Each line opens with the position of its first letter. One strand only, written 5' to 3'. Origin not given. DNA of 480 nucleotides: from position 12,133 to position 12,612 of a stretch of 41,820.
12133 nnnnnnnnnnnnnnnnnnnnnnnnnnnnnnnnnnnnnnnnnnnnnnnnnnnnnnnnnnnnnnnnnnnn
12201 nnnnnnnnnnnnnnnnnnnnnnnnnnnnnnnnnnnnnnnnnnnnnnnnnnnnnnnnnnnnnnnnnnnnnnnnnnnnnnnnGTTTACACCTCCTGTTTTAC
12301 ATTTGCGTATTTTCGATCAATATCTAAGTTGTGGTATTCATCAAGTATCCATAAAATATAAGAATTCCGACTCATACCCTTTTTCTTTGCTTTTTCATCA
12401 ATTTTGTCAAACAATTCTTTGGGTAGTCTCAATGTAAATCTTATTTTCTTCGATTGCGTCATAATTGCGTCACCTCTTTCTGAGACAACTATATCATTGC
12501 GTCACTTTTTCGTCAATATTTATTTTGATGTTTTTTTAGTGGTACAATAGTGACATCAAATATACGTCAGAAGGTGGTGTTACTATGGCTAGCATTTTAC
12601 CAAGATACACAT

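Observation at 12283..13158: Unusual regulatory cluster: three ribbon-helix-helix proteins (one on the opposite strand) next to Cro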

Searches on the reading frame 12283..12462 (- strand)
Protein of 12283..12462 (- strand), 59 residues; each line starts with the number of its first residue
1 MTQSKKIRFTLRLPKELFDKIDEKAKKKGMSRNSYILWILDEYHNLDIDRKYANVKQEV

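Call 4: search_protein_families(library=pfam, proteins=[window:12283-12462:-], max_evalue=1)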
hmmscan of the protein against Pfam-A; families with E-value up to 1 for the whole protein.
window:12283-12462:- (59 aa): 7 families
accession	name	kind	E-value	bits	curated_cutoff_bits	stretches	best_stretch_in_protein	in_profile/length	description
PF03869.20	Arc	-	7.3e-07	29.4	20.4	1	5-42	3-40/50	Arc-like DNA binding domain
PF05534.18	HicB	-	5e-05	23.6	21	1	8-37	19-48/51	HicB family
PF01402.27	RHH_1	-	5.3e-05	23.5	20.5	1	8-33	1-26/39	Ribbon-helix-helix protein, copG family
PF12441.14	CopG_antitoxin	-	0.00013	23.1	28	1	5-41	41-77/79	CopG antitoxin of type II toxin-antitoxin system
PF21983.2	NikA-like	-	0.0021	18.6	27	1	5-37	3-35/72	Mobilization protein NikA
PF15919.11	HicB_lk_antitox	-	0.0039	17.8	27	1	3-36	86-119/123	HicB_like antitoxin of bacterial toxin-antitoxin system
PF04851.21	ResIII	-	0.075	13.4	22.5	1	7-57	100-148/164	Type III restriction enzyme, res subunit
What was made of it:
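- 12283..12462 (-): X, a 59-aa Arc-family RHH protein. Residues 1-45 are native. Residues 46-59, the stop and the RBS (12283-12327) are copy 2 of the 45-nt repeat taken from cro. Pfam Arc scores 29.4 bits, above the cut-off (call 4).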

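Call 8: search_dna_similar(query=window:12283-12462:-, collection=phages, mode=protein, max_evalue=0.01, max_rows=25)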
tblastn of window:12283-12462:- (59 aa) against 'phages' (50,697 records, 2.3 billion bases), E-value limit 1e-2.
Records with a match: 14; places in all: 18; records where one place covers at least 80% of the query: 0.
Best place of each record, by identity: <60% 14.
By first word of the organism name: Clostridium 7; Brevibacillus 4; Clostridioides 3.
By host as written in the record: Brevibacillus laterosporus 4; Clostridium difficile strain CD105HE1 ribotype 076 4; Clostridium difficile 2; - 2; Clostridioides difficile CD522418 1; Clostridioides difficile 1.
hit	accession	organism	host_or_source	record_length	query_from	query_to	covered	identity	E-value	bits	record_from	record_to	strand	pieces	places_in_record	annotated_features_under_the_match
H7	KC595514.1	Brevibacillus phage Jimmer2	Brevibacillus laterosporus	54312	7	42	61%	52.8%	2e-6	47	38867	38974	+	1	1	hypothetical protein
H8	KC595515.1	Brevibacillus phage Jimmer1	Brevibacillus laterosporus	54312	7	42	61%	52.8%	2e-6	47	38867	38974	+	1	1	hypothetical protein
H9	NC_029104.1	Brevibacillus phage Jimmer1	Brevibacillus laterosporus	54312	7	42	61%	52.8%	2e-6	47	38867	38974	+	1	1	Arc-like repressor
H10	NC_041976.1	Brevibacillus phage Jimmer2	Brevibacillus laterosporus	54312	7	42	61%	52.8%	2e-6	47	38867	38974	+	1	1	Arc-like repressor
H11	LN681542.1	Clostridium phage phiMMP03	Clostridium difficile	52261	4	43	68%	47.5%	1e-3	40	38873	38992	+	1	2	conserved protein of unknown function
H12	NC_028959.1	Clostridium phage phiMMP03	Clostridium difficile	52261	4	43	68%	47.5%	1e-3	40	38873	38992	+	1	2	Arc-like repressor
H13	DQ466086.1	Clostridioides phage phiC2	-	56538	4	43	68%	47.5%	1e-3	40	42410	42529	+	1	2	hypothetical protein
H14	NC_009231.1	Clostridioides phage phiC2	-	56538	4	43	68%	47.5%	1e-3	40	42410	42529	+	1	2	Arc-like repressor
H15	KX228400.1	Clostridium phage CDKM15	Clostridium difficile strain CD105HE1 ...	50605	4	43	68%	47.5%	1e-3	40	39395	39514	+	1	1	Arc-like DNA binding domain protein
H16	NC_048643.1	Clostridium phage CDKM15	Clostridium difficile strain CD105HE1 ...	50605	4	43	68%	47.5%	1e-3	40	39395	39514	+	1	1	Arc-like repressor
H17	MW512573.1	Clostridioides phage phiCD418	Clostridioides difficile CD522418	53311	4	43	68%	47.5%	1e-3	40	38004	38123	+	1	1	none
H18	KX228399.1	Clostridium phage CDKM9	Clostridium difficile strain CD105HE1 ...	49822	4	41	64%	47.4%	3e-4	41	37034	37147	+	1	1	hypothetical protein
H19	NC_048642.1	Clostridium phage CDKM9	Clostridium difficile strain CD105HE1 ...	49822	4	41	64%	47.4%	3e-4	41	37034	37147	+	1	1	Arc-like repressor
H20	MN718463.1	Clostridium phage phiCDKH01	Clostridioides difficile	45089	4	41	64%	44.7%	7e-4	40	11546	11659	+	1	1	hypothetical protein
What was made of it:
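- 12283..12462 (-): Phage homologues align only to residues 4-43 (call 8).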

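Call 14: find_encoding_contigs(protein=window:12283-12462:-, flank=6000, max_places=8)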
Protein window:12283-12462:- (59 aa): 24 contigs read that carry it; 8 places shown.
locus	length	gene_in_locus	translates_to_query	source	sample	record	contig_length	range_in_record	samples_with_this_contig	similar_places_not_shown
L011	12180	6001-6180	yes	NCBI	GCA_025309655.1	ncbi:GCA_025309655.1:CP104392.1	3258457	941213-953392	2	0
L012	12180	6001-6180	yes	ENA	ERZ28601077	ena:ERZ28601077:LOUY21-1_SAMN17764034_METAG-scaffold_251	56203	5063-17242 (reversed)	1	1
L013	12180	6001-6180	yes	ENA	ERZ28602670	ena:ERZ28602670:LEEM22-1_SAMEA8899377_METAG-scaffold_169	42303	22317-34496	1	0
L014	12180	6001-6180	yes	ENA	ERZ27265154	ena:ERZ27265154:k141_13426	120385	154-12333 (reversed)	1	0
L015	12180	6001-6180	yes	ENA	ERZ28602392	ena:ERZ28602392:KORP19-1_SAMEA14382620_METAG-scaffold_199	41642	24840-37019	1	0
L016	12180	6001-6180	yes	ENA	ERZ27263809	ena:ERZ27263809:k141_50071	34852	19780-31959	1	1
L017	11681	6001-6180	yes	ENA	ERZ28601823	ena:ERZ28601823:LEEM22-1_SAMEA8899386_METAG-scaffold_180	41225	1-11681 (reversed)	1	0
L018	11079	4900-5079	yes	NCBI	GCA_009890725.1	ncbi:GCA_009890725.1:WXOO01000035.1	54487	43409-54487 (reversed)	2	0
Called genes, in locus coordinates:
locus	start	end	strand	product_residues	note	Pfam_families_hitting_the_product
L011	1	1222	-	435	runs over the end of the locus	PF13542:HTH_Tnp_ISL3 (weak), PF01610:DDE_Tnp_ISL3, PF13610:DDE_Tnp_IS240 (faint)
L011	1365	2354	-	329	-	PF00781:DAGK_cat, PF19279:YegS_C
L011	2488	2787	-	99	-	-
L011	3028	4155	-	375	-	PF14657:Arm-DNA-bind_4, PF14659:Phage_int_SAM_3, PF00589:Phage_integrase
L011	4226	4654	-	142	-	PF06114:Peptidase_M78 (weak)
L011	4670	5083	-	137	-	PF01381:HTH_3 (weak), PF13443:HTH_26 (weak)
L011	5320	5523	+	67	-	PF13443:HTH_26 (weak), PF01381:HTH_3 (weak)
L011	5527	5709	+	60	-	-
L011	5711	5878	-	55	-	PF03869:Arc (weak)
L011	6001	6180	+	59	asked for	PF03869:Arc (weak)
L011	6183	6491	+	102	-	PF05595:DUF771 (weak)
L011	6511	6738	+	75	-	-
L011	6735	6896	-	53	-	-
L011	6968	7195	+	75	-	-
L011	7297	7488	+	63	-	-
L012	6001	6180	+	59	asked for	PF03869:Arc (weak)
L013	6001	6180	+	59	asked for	PF03869:Arc (weak)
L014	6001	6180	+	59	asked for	PF03869:Arc (weak)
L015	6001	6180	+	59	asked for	PF03869:Arc (weak)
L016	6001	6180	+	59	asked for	PF03869:Arc (weak)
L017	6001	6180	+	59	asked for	PF03869:Arc (weak)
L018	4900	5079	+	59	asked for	PF03869:Arc (weak)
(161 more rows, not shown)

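Call 19: search_protein_families(library=phrogs, proteins=[window:12283-12462:-], max_evalue=0.01)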
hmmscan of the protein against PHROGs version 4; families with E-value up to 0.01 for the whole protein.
window:12283-12462:- (59 aa): 18 families
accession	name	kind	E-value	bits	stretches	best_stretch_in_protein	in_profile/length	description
phrog_582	-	transcription regulation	2.9e-09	38.1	1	2-46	53-97/105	Arc-like repressor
phrog_13890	-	unknown function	3.3e-09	37.6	1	8-37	19-48/73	-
phrog_795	-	other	1.1e-08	36.4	1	2-42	13-53/116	partition protein ATPase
phrog_1287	-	unknown function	4.6e-07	31.3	1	8-42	11-45/115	-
phrog_7906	-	transcription regulation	1e-06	30.5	1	6-47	9-50/111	Arc-like transcriptional regulator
phrog_3178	-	transcription regulation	2.4e-06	28.9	1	7-42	10-45/125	Arc-like DNA binding domain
phrog_4738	-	transcription regulation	4.8e-05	24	1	4-36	12-45/59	transcriptional repressor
phrog_876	-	transcription regulation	5.4e-05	23.8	1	4-44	65-105/239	transcriptional repressor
phrog_228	-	transcription regulation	5.5e-05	24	1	2-43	6-47/251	Arc-like repressor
phrog_29983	-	unknown function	0.00014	23.3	1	9-42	91-125/131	-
phrog_2685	-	other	0.00034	22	1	8-50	20-60/161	partition protein ATPase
phrog_16280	-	unknown function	0.00082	20.6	1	3-42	13-52/73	-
phrog_8682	-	unknown function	0.0011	20.3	1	2-49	12-59/86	-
phrog_11622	-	transcription regulation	0.0012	20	1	13-52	5-45/100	transcriptional regulator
phrog_7325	-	transcription regulation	0.0021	19.2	1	10-52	60-103/151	CopG-like transcriptional repressor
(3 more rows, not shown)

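Call 60: search_protein_families(library=padloc, proteins=[window:12283-12462:-], max_evalue=0.01)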
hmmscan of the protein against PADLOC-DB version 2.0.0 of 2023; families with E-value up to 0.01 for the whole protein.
window:12283-12462:- (59 aa): 0 families

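Call 61: search_protein_families(library=ncbifam, proteins=[window:12283-12462:-], max_evalue=0.01)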
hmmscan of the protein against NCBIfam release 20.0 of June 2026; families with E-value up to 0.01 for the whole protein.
window:12283-12462:- (59 aa): 6 families
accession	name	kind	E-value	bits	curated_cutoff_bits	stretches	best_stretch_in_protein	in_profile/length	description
NF041551.1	YlcI_YnfO_N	subfamily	4.1e-06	26.8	30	1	7-37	3-32/42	YlcI/YnfO family protein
NF047399.1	BrnA_antitoxin_add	equivalog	0.00011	22.3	60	1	4-42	30-68/70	type II toxin-antitoxin system BrnA family antitoxin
NF050181.1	TA_anti_VapB_Myco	equivalog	0.0003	21.2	60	1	13-37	9-33/72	type II toxin-antitoxin system VapB family antitoxin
NF052309.1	conj_TF_TprA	exception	0.0018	18.7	150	1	8-53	7-52/81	ICE element conjugation transcription factor TprA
NF053762.1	aCcr1_fam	equivalog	0.0018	18.2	60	1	10-32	4-26/38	aCcr1 family cell cycle regulator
NF001884.0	PRK00630.1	subfamily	0.0021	18.2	119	1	3-36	7-40/148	nickel responsive regulator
